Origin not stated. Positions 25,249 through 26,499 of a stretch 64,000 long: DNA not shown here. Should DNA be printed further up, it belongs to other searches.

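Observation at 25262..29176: Lower-GC island with a divergent HNH nuclease and double-methyltransferase pair: candidate Type IIS-like or novel restriction/defence module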

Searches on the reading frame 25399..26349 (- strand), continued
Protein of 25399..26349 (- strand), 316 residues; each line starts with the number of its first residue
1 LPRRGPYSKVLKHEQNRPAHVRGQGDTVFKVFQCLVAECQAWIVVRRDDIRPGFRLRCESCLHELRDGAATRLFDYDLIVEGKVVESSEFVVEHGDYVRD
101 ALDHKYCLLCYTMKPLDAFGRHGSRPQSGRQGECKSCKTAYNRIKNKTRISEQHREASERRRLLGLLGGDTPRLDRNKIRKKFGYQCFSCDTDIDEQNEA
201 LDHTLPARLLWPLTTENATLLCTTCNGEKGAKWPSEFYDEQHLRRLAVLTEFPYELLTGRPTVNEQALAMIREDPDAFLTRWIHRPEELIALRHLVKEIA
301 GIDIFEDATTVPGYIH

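Call 56: search_protein_families(library=phrogs, proteins=[window:25399-26349:-], max_evalue=0.01)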
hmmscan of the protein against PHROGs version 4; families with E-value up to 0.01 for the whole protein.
window:25399-26349:- (316 aa): 15 families
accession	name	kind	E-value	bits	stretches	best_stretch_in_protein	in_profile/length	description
phrog_1035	-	DNA, RNA and nucleotide metabolism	2.5e-14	54.8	1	104-242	63-223/271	endonuclease VII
phrog_2633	-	DNA, RNA and nucleotide metabolism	1.4e-08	36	1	99-227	8-117/142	endonuclease VII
phrog_2340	-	DNA, RNA and nucleotide metabolism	4.8e-07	31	1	103-159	7-67/171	endonuclease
phrog_1271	-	DNA, RNA and nucleotide metabolism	1.1e-06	29.3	1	128-235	209-321/361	HNH endonuclease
phrog_338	-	DNA, RNA and nucleotide metabolism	1.8e-06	28.6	1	138-262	154-276/340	HNH endonuclease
phrog_2118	-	DNA, RNA and nucleotide metabolism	5.1e-06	27.2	1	175-237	167-229/301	HNH endonuclease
phrog_2214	-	DNA, RNA and nucleotide metabolism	6.4e-06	26.5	1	154-243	163-250/429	HNH endonuclease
phrog_16726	-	DNA, RNA and nucleotide metabolism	6.6e-05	23.8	1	176-234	85-145/308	HNH endonuclease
phrog_5558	-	moron, auxiliary metabolic gene and host takeover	0.00011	23.5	1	104-160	65-120/130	Lar-like restriction alleviation protein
phrog_589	-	DNA, RNA and nucleotide metabolism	0.00021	22.1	1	169-244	76-153/179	HNH endonuclease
phrog_144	-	DNA, RNA and nucleotide metabolism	0.00031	21.5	1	112-232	18-135/175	HNH endonuclease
phrog_5718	-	DNA, RNA and nucleotide metabolism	0.00035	20.7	1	176-237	120-181/394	HNH endonuclease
phrog_2255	-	DNA, RNA and nucleotide metabolism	0.00048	20.6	1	103-193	52-119/211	HNH endonuclease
phrog_8660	-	DNA, RNA and nucleotide metabolism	0.00096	20.3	1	133-236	69-183/196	HNH endonuclease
phrog_9645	-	DNA, RNA and nucleotide metabolism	0.0042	17.8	1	180-236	17-76/168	HNH endonuclease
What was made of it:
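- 25900..26055 (-): Nuclease residues 99-150: second zinc ribbon (C107, C110, C134, C137), a widespread module. PHROG 'endonuclease VII' families cover residues 99/104-242 (call 56).
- On Phage or homing HNH endonuclease: Only the core, residues 99-242, is homologous to phage families (call 56).
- The core (residues 99-242) is homologous to phage 'endonuclease VII/HNH' families, E 2.5e-14 (call 56).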

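Call 59: search_solved_structures(query=A2, max_evalue=0.1, show_alignments=0)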
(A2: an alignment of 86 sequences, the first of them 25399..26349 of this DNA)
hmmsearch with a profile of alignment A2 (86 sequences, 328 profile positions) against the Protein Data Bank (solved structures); distinct sequences matched with E-value up to 0.1: 19.
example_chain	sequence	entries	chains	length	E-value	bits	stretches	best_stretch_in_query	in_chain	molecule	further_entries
9wn6_B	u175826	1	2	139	4.8e-05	26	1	153-246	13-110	CRISPR-associated endonuclease Cas9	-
6jhw_B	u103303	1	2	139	4.8e-05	26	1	153-246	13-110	CRISPR-associated endonuclease Cas9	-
5vgb_A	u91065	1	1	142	4.9e-05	26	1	153-246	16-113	CRISPR-associated endonuclease Cas9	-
9j1y_A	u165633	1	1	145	5.4e-05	25.8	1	153-246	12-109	CRISPR-associated endonuclease Cas9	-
9j1z_B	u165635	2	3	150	5.8e-05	25.7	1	153-246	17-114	CRISPR-associated endonuclease Cas9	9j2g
8if0_X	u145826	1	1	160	0.00014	24.5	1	152-246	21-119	CRISPR-associated endonuclease Cas9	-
6j9n_A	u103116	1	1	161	0.00014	24.5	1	152-246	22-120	CRISPR-associated endonuclease Cas9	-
8ja0_A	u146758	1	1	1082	0.00031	23.3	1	153-246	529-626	CRISPR-associated endonuclease Cas9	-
6kc8_A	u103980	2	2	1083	0.00032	23.3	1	153-246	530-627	CRISPR-associated endonuclease Cas9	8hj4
6jdq_A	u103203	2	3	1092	0.00032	23.3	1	153-246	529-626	CRISPR-associated endonuclease Cas9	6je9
6je3_A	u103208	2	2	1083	0.0046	19.5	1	153-246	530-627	CRISPR-associated endonuclease Cas9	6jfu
6jdv_A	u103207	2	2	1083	0.011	18.2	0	153-246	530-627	CRISPR-associated endonuclease Cas9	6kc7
6je4_A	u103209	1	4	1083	0.011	18.2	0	153-246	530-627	CRISPR-associated endonuclease Cas9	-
5apt_A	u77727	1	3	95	0.039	16.4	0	258-320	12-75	GENERAL CONTROL PROTEIN GCN4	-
5apu_A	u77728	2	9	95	0.043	16.3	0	258-320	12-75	GENERAL CONTROL PROTEIN GCN4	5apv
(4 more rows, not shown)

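Call 69: search_protein_families(library=pfam, proteins=[L079:11009-12259:+, L051:11020-11907:-], max_evalue=0.05)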
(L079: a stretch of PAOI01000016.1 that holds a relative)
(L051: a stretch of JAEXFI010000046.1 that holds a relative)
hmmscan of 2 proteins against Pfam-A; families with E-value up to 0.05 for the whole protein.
L079:11009-12259:+ (416 aa): 3 families
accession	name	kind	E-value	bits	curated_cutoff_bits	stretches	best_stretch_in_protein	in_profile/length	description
PF13020.12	NOV_C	-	3.7e-08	33.8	22.1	1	308-384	13-89/91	Protein NO VEIN, C-terminal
PF04471.18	Mrr_cat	-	0.00021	21.8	21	1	296-363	5-76/115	Restriction endonuclease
PF18743.7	AHJR-like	-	0.0059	16.6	26.1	1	324-402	43-116/123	REase_AHJR-like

L051:11020-11907:- (295 aa): 2 families
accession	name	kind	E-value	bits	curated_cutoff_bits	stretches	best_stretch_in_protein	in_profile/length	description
PF14267.11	DUF4357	-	8.2e-21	74.1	38.4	1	230-283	1-54/54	Domain of unknown function (DUF4357)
PF01541.30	GIY-YIG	-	0.00048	20.8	22.6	1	57-96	2-36/78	GIY-YIG catalytic domain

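Call 77: search_protein_families(library=padloc, proteins=[L079:11009-12259:+], max_evalue=0.01)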
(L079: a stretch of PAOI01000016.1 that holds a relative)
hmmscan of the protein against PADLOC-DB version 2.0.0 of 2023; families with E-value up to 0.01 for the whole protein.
L079:11009-12259:+ (416 aa): 10 families
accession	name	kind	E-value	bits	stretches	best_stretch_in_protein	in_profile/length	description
PDLC03964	TmtA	-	2.4e-11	40.5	1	318-391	1445-1518/1538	-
PDLC03968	TmtA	-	2.2e-10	36.9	1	272-404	1347-1468/1486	-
PDLC03966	TmtA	-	3.9e-09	32.8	1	297-391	1529-1630/1655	-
PDLC03971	TmtA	-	5.3e-09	32.1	1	320-407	1684-1771/1782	-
PDLC03972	TmtA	-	1.6e-06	24.5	1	297-395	1186-1290/1302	-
PDLC03965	TmtA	-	1.6e-05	21.1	1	325-401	1269-1348/1370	-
PDLC03967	TmtA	-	6.6e-05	19.5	1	297-380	896-982/1063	-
PDLC03969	TmtA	-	0.00075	15.1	1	325-391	1418-1488/1563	-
PDLC04786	PDC-S01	-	0.0011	15.8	1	291-355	333-399/439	-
PDLC04815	PDC-S02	-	0.0076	13.6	0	297-353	207-268/346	-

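Call 78: search_protein_families(library=ncbifam, proteins=[L079:11009-12259:+], max_evalue=0.01)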
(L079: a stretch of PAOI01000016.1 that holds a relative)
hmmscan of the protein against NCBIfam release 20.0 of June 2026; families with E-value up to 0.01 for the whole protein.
L079:11009-12259:+ (416 aa): 1 family
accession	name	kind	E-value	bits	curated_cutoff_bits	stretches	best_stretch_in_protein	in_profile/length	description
NF009151.0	PRK12497.1-5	equivalog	0.00035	20.8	124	1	291-343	11-64/126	YraN family protein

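Call 87: find_encoding_contigs(protein=P0015, flank=7000, max_places=3)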
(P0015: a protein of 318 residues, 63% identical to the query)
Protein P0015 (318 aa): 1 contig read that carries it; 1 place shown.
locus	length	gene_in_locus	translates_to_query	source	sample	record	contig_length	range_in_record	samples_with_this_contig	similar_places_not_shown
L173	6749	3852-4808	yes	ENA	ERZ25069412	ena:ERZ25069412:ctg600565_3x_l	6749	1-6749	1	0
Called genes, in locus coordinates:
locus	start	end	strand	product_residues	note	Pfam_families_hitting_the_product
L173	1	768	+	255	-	?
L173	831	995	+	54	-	-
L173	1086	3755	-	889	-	PF01170:UPF0020 (faint), PF01555:N6_N4_Mtase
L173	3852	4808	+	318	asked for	-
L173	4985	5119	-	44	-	-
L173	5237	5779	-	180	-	-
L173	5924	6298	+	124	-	-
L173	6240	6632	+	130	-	PF05015:HigB-like_toxin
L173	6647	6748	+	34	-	?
